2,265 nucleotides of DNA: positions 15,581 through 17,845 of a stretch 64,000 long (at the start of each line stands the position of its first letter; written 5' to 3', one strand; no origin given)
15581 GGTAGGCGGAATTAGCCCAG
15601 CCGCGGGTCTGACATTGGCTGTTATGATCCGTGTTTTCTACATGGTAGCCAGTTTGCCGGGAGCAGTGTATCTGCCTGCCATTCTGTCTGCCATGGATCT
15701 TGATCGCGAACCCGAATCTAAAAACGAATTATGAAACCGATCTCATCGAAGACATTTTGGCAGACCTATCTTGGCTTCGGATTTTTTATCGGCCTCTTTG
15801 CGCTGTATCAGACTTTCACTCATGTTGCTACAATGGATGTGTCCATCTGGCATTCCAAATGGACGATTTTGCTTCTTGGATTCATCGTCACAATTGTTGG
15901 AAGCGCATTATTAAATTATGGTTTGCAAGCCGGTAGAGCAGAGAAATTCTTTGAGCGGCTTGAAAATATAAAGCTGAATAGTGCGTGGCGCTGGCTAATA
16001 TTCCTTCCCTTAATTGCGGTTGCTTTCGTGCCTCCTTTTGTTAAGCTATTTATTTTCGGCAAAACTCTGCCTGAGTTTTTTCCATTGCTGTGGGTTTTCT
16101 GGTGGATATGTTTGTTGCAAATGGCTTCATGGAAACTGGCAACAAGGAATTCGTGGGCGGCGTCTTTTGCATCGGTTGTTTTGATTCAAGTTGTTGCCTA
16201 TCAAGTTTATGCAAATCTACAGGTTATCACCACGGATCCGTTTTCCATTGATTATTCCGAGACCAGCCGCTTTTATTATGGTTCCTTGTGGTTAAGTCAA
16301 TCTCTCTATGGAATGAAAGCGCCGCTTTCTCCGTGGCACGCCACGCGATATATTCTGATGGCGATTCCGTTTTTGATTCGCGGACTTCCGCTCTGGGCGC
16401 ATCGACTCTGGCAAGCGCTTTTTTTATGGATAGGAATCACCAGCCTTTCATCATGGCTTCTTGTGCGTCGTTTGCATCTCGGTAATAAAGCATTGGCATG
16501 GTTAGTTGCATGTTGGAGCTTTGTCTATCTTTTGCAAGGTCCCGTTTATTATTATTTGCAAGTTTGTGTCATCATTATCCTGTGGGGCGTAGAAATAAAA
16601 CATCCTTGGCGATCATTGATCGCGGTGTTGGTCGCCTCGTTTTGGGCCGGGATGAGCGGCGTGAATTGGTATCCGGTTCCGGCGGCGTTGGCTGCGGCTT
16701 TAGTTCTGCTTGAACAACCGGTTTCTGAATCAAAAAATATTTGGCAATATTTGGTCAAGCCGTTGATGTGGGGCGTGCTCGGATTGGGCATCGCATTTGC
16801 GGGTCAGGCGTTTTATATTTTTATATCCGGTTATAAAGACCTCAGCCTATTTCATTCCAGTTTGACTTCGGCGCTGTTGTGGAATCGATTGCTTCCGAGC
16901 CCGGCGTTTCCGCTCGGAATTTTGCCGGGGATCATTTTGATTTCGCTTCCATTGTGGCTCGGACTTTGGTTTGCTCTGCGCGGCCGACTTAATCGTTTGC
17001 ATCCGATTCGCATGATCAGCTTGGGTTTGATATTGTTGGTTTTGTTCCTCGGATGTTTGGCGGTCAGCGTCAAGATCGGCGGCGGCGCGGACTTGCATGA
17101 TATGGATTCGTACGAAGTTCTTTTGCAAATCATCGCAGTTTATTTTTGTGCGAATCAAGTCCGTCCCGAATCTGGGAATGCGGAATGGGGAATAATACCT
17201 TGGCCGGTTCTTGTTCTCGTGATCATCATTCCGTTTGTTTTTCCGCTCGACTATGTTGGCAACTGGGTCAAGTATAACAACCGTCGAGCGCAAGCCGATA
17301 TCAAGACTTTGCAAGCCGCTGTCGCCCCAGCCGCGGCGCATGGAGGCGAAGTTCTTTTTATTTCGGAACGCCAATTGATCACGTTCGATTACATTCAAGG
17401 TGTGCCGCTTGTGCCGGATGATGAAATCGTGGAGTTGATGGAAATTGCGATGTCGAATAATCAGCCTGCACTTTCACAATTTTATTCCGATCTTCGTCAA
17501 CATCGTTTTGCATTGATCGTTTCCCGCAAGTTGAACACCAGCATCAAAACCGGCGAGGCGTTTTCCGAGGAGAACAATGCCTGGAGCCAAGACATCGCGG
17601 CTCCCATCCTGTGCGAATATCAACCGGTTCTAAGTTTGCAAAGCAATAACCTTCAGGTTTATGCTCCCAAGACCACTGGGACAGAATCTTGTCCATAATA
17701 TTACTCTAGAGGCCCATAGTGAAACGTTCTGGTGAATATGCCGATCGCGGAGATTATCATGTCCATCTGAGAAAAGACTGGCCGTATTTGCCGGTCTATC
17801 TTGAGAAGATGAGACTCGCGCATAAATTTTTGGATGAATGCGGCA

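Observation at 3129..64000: A 61-kb, nearly single-strand glycan-assembly island with two export routes, eight GT-C-like membrane enzymes, five methyltransferase domains and its own sulfation supply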

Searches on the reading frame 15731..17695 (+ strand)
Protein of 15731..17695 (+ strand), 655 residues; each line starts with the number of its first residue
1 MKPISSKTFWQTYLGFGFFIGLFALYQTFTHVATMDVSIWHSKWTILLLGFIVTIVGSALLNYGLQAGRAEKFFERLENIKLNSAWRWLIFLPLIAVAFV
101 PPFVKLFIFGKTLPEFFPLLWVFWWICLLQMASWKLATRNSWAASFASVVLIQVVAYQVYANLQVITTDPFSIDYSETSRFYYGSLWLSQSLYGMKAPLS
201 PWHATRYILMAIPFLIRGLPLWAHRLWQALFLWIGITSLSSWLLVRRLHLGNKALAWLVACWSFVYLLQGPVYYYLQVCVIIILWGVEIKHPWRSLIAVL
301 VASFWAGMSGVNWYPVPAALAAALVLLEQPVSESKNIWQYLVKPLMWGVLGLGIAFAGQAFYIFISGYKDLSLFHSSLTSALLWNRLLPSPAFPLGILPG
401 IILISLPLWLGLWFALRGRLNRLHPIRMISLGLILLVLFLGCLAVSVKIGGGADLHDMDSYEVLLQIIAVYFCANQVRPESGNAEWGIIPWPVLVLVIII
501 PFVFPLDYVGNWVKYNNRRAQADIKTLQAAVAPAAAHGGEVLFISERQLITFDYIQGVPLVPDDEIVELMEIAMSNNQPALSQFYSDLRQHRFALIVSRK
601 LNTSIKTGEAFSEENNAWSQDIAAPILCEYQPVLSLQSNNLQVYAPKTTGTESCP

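Call 4: search_protein_families(library=pfam, proteins=[window:15731-17695:+])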
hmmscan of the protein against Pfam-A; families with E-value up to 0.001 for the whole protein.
window:15731-17695:+ (655 aa): 0 families

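Call 14: search_protein_families(library=pfam, max_evalue=10, proteins=[window:15731-17695:+])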
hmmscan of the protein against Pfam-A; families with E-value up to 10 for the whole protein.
window:15731-17695:+ (655 aa): 1 family
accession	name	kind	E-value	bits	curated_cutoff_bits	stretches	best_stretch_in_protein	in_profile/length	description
PF15048.11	OSTbeta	-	0.19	12.3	27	1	36-74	30-66/122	Organic solute transporter subunit beta protein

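Call 15: search_protein_families(library=ncbifam, max_evalue=0.01, proteins=[window:15731-17695:+])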
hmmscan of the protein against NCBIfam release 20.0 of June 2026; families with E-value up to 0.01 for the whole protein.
window:15731-17695:+ (655 aa): 0 families

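Call 16: find_homologous_proteins(query=window:15731-17695:+)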
Query window:15731-17695:+ (655 aa): 614 proteins with E <= 0.001 among 8000 candidates; the best 120 are listed.
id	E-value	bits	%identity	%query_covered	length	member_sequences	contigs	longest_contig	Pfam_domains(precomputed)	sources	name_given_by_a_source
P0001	0.0e+0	1298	87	100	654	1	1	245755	-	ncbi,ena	-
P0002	0.0e+0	1287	87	100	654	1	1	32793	-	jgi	-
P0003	0.0e+0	1280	87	100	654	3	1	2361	-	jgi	jgi:hypothetical protein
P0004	0.0e+0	1279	87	100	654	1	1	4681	-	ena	-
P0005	0.0e+0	1274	86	100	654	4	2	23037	-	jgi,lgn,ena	jgi:hypothetical protein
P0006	0.0e+0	1266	84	100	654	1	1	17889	-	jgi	jgi:hypothetical protein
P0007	0.0e+0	1264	86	100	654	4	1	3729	-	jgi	-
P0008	0.0e+0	1209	83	97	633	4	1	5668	-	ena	-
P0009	0.0e+0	1205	81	100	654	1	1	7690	-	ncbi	-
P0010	0.0e+0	1203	80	100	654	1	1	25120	-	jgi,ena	-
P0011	0.0e+0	1190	80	100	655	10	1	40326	-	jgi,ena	-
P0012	0.0e+0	1188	79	100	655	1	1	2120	-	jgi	-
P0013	0.0e+0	1094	74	100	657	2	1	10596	-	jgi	jgi:hypothetical protein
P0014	0.0e+0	1091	74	100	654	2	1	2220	-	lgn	-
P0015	0.0e+0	1087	74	100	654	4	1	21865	-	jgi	-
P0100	1.3e-176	607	47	99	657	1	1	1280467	-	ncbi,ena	-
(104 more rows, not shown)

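Call 18: find_encoding_contigs(protein=P0001, flank=10000, max_places=3)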
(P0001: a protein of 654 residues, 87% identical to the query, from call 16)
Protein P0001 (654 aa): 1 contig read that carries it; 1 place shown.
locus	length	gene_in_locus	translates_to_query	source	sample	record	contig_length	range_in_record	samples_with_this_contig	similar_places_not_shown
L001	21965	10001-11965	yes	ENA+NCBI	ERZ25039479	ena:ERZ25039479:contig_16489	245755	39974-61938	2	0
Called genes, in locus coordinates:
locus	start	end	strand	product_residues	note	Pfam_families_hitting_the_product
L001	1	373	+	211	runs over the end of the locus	PF03167:UDG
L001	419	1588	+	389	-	PF03446:NAD_binding_2 (weak), PF03721:UDPG_MGDP_dh_N, PF00984:UDPG_MGDP_dh, PF03720:UDPG_MGDP_dh_C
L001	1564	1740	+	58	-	PF03720:UDPG_MGDP_dh_C (weak)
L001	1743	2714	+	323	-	PF01073:3Beta_HSD, PF01370:Epimerase, PF02719:Polysacc_synt_2, PF04321:RmlD_sub_bind, PF07993:NAD_binding_4, PF13460:NAD_binding_10 (weak), PF16363:GDP_Man_Dehyd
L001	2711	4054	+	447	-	PF01943:Polysacc_synt (weak), PF13440:Polysacc_synt_3 (weak)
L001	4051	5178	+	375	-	PF13439:Glyco_transf_4, PF13579:Glyco_trans_4_4 (weak), PF00534:Glycos_transf_1, PF13692:Glyco_trans_1_4, PF13524:Glyco_trans_1_2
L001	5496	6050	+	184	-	-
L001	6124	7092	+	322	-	-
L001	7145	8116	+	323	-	PF01370:Epimerase, PF04321:RmlD_sub_bind, PF16363:GDP_Man_Dehyd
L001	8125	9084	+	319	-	PF00535:Glycos_transf_2, PF10111:Glyco_tranf_2_2, PF13641:Glyco_tranf_2_3 (weak)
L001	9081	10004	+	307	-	PF03706:LPG_synthase_TM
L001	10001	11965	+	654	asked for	-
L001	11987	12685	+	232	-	PF05148:Methyltransf_8, PF13489:Methyltransf_23, PF13847:Methyltransf_31 (faint), PF08241:Methyltransf_11, PF08242:Methyltransf_12, PF13649:Methyltransf_25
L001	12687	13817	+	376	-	PF13439:Glyco_transf_4, PF13579:Glyco_trans_4_4, PF20706:GT4-conflict, PF00534:Glycos_transf_1, PF13692:Glyco_trans_1_4, PF13524:Glyco_trans_1_2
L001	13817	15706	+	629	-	PF13522:GATase_6, PF13537:GATase_7, PF00733:Asn_synthase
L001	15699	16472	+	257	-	PF05175:MTS, PF13489:Methyltransf_23, PF06325:PrmA, PF08003:Methyltransf_9, PF13649:Methyltransf_25, PF13847:Methyltransf_31, PF08241:Methyltransf_11, PF08242:Methyltransf_12, +1 more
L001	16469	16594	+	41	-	-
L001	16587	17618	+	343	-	PF03706:LPG_synthase_TM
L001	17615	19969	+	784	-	-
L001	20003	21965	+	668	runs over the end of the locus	-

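Call 24: search_solved_structures(query=A1, max_evalue=10)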
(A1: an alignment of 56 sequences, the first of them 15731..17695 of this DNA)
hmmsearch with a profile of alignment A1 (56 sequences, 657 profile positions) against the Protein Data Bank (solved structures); distinct sequences matched with E-value up to 10: 2.
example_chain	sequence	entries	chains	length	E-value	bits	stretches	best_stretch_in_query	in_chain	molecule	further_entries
1pls_A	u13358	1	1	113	0.85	11.2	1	584-627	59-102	PLECKSTRIN HOMOLOGY DOMAIN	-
4ywz_A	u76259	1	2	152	1.9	10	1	510-552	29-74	Sensor protein kinase WalK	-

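Call 35: predict_structure(alignment_id=A1)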
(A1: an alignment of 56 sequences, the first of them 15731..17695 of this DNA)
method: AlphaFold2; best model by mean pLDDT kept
length: 655 residues; sequences in the alignment: 56
mean_pLDDT: 90.7   pTM: 0.90
mean pLDDT of the five models: 90.7, 90.3, 88.9, 87.9, 87.6
residues with pLDDT >= 90: 452; 70-90: 185; 50-70: 18; < 50: 0
segments of 3 or more residues with pLDDT < 50: none
pLDDT, mean of each block of 10 residues (from residue 1): 84 96 94 83 87 97 93 87 82 87 89 85 94 91 94 93 92 87 94 92 90 94 95 96 96 94 90 90 96 96 93 88 96 93 94 96 88 77 85 83 93 94 94 95 83 75 96 94 89 94 83 89 97 94 95 94 91 88 94 96 84 88 95 92 89 63
secondary structure, 60 per line:
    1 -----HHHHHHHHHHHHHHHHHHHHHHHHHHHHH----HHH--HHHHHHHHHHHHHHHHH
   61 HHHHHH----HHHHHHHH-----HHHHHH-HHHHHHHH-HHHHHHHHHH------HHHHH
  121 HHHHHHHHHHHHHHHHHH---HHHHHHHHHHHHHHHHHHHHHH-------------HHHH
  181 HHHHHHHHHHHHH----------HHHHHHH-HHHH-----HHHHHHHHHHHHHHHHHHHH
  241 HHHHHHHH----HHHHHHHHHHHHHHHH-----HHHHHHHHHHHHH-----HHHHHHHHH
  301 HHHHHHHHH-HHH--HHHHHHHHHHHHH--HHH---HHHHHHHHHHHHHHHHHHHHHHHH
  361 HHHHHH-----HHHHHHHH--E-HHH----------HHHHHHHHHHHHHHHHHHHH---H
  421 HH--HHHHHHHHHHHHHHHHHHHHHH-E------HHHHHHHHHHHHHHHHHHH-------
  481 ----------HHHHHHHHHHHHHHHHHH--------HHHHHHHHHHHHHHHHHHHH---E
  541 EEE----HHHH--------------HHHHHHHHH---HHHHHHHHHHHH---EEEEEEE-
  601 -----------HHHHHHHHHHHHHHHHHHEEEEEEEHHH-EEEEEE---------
elements in order: H6-34 H44-66 H71-78 H84-89 H91-98 H100-109 H116-138 H142-163 H177-193 H204-210 H212-215 H221-248 H253-268 H274-286 H292-309 H316-328 H337-366 H372-379 H397-416 H425-446 H455-473 H491-508 H517-536 E540-543 H548-551 H566-574 H578-589 E593-599 H612-629 E630-636 E641-646

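Call 39: fold_search(model_id=the predicted structure, library=pdb)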
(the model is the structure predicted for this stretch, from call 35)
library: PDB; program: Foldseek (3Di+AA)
matches with E <= 10: 238; with E <= 0.001: 0
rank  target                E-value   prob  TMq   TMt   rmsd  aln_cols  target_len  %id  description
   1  8if8_B                1.3e-03  1.00  0.40  0.42  14.2       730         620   12  Arabinosyltransferase AftA (released 2023-05-31)
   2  5ezm                  2.0e-02  1.00  0.36  0.42  10.0       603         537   12  Crystal Structure of ArnT from Cupriavidus metallidurans in the apo state (released 2016-02-17)
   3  9n9j_I                4.5e-02  0.97  0.38  0.36  12.7       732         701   10  Structure of a GRP94 folding intermediate engaged with a CCDC134- and FKBP11-bound secretory translocon (released 2025-11-19)
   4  9dm5                  9.2e-02  0.85  0.25  0.38  15.5       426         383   15  Product-Bound mannosyltransferase PimE (released 2025-06-25)
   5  7mbx_R                3.5e-01  0.10  0.08  0.15  23.3       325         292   15  Human Cholecystokinin 1 receptor (CCK1R) Gs complex (released 2021-05-26)
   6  9j8q_A                3.6e-01  0.08  0.12  0.10  27.5       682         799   12  MprF from Pseudomonas aeruginosa in GDN micelle, C2 symmetry (released 2025-09-03)
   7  6tjv_F                6.0e-01  0.11  0.14  0.15  25.8       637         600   13  Structure of the NDH-1MS complex from Thermosynechococcus elongatus (released 2020-02-19)
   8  9fka_A                7.1e-01  0.05  0.09  0.12  26.1       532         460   12  Cryo-EM structure of the reduced cytochrome bd oxidase from M. tuberculosis (released 2025-02-12)
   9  9khh_D                8.1e-01  0.11  0.10  0.09  22.4       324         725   17  Structure of the complex of LGR4 with Norrin (2:2) (released 2025-07-16)
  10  8xq4                  8.8e-01  0.06  0.12  0.09  26.0       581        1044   12  Structure of the sea urchin spSLC9C1 in state-2 w/o cAMP protomer (released 2024-07-17)
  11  8zsv_R                9.9e-01  0.13  0.12  0.20  18.7       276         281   13  Cryo-EM structure of the RO5263397-bound mTAAR1-Gs complex (released 2024-07-24)
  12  9khh_C                9.9e-01  0.10  0.10  0.09  22.4       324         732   17  Structure of the complex of LGR4 with Norrin (2:2) (released 2025-07-16)
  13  8zsp_R                9.9e-01  0.09  0.10  0.17  23.7       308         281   12  Cryo-EM structure of the LSD-bound hTAAR1-Gs complex (released 2024-07-24)
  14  8zxk_C                1.0e+00  0.04  0.10  0.12  23.8       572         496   13  Cryo-EM structure of trimethylamine transporter TmaT binding with TMA (released 2024-11-06)
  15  8i2h                  1.1e+00  0.06  0.08  0.09  21.3       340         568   10  Follicle stimulating hormone receptor (released 2023-03-22)
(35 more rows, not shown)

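Call 52: find_encoding_contigs(protein=P0100, flank=10000, max_places=2)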
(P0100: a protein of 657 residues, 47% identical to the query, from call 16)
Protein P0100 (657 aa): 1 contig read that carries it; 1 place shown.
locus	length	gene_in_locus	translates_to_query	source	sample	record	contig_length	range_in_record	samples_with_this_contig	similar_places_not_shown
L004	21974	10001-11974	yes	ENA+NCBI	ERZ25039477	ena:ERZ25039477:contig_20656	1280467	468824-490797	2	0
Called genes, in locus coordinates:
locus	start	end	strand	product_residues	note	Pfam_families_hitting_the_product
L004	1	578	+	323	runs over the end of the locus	PF01073:3Beta_HSD, PF01370:Epimerase, PF02719:Polysacc_synt_2, PF04321:RmlD_sub_bind, PF13460:NAD_binding_10 (weak), PF16363:GDP_Man_Dehyd, PF07993:NAD_binding_4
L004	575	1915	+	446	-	PF01943:Polysacc_synt, PF13440:Polysacc_synt_3 (weak)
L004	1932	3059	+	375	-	PF13439:Glyco_transf_4, PF13579:Glyco_trans_4_4, PF00534:Glycos_transf_1, PF13692:Glyco_trans_1_4, PF13524:Glyco_trans_1_2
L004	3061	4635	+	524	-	-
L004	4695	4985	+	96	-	PF01370:Epimerase, PF16363:GDP_Man_Dehyd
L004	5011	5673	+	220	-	PF01370:Epimerase, PF16363:GDP_Man_Dehyd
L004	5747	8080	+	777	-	-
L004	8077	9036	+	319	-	PF00535:Glycos_transf_2, PF10111:Glyco_tranf_2_2 (weak), PF13641:Glyco_tranf_2_3 (weak)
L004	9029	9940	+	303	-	PF03706:LPG_synthase_TM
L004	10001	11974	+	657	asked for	-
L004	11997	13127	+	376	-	PF13439:Glyco_transf_4, PF13579:Glyco_trans_4_4, PF20706:GT4-conflict, PF00534:Glycos_transf_1, PF13692:Glyco_trans_1_4, PF13524:Glyco_trans_1_2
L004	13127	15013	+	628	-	PF13522:GATase_6, PF13537:GATase_7, PF00733:Asn_synthase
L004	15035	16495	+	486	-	PF13231:PMT_2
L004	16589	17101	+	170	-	PF12802:MarR_2 (faint), PF13412:HTH_24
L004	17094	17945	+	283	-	PF01061:ABC2_membrane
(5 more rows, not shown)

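Call 54: find_related_loci(query=A1, collection=genome_contigs, flank=10000)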
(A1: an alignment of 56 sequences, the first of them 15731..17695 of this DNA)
Query A1 (655 aa) in genome_contigs; peptide patterns used: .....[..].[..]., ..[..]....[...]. (x = any residue, [..] = any of these).
598 stretches matched a pattern (row limit reached: there are more); 582 encode a relative of the query (tblastn E <= 1e-3); the best 80 are kept; 80 distinct loci.
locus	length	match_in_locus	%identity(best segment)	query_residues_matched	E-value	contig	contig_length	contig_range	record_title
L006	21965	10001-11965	89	1-655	0e+0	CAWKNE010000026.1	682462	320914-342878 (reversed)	MAG: uncultured Chloroflexia bacterium isolate MFD01231.bin.1.3 genome assembly, contig: contig_6839, whole genome shotg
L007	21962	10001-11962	87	1-655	0e+0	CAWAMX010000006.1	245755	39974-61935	MAG: uncultured Chloroflexia bacterium isolate MFD01689.bin.1.112 genome assembly, contig: contig_16489, whole genome sh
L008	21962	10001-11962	86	1-655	0e+0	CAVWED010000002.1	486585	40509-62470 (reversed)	MAG: uncultured Chloroflexia bacterium isolate MFD01223.bin.1.30 genome assembly, contig: contig_13758, whole genome sho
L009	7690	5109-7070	81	1-655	0e+0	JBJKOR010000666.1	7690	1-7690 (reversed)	MAG: Anaerolineales bacterium isolate Bin_10 S1Ck127_3412485_flag_1_multi_4.8040_len_7690, whole genome shotgun sequence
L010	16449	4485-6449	79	1-655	0e+0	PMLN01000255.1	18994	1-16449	MAG: Anaerolineae bacterium isolate fen_1038 73.20120600_E1D.109_contig_2366, whole genome shotgun sequence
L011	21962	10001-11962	73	1-655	0e+0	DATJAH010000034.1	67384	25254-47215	MAG TPA_asm: Anaerolineales bacterium isolate SMAG_U15322 k141_4146938, whole genome shotgun sequence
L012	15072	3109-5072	84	1-655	0e+0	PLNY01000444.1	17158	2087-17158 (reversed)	MAG: Anaerolineae bacterium isolate fen_1070 73.20120800_E1D.55_contig_17123, whole genome shotgun sequence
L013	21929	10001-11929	49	1-647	0e+0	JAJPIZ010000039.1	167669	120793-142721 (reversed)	MAG: Anaerolineae bacterium isolate Centralia_MAG_396 k107_31322162, whole genome shotgun sequence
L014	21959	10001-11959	47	5-655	0e+0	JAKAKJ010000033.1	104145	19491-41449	MAG: Chloroflexi bacterium isolate WY4.bin62 NODE_205_length_104145_cov_3.208031, whole genome shotgun sequence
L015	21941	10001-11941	47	4-655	0e+0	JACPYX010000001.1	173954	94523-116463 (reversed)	MAG: Chloroflexi bacterium isolate NC_groundwater_874_Pr1_S2p5_53_73 Montesol18_S2p5_coassembly_scaffold_97032, whole ge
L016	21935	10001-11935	46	5-655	0e+0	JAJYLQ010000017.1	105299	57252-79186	MAG: Chloroflexi bacterium isolate DBS2-1.bin85 NODE_316_length_105299_cov_8.628238, whole genome shotgun sequence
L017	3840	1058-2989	47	1-652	0e+0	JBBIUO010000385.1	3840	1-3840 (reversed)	MAG: Chloroflexota bacterium isolate QNS170220_bin_55 NODE_9182_length_3840_cov_5.061559, whole genome shotgun sequence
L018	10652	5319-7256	47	7-655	2e-180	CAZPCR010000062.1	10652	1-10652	MAG TPA_asm: uncultured Anaerolineaceae bacterium isolate binchicken_co50_402 genome assembly, contig: NODE_7781_length_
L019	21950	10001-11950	47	5-655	3e-179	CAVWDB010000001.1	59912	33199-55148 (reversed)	MAG: uncultured Chloroflexia bacterium isolate MFD04944.bin.2.201 genome assembly, contig: contig_12060, whole genome sh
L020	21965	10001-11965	47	1-655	3e-178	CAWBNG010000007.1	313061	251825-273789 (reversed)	MAG: uncultured Chloroflexia bacterium isolate MFD02416.bin.1.275 genome assembly, contig: contig_49388, whole genome sh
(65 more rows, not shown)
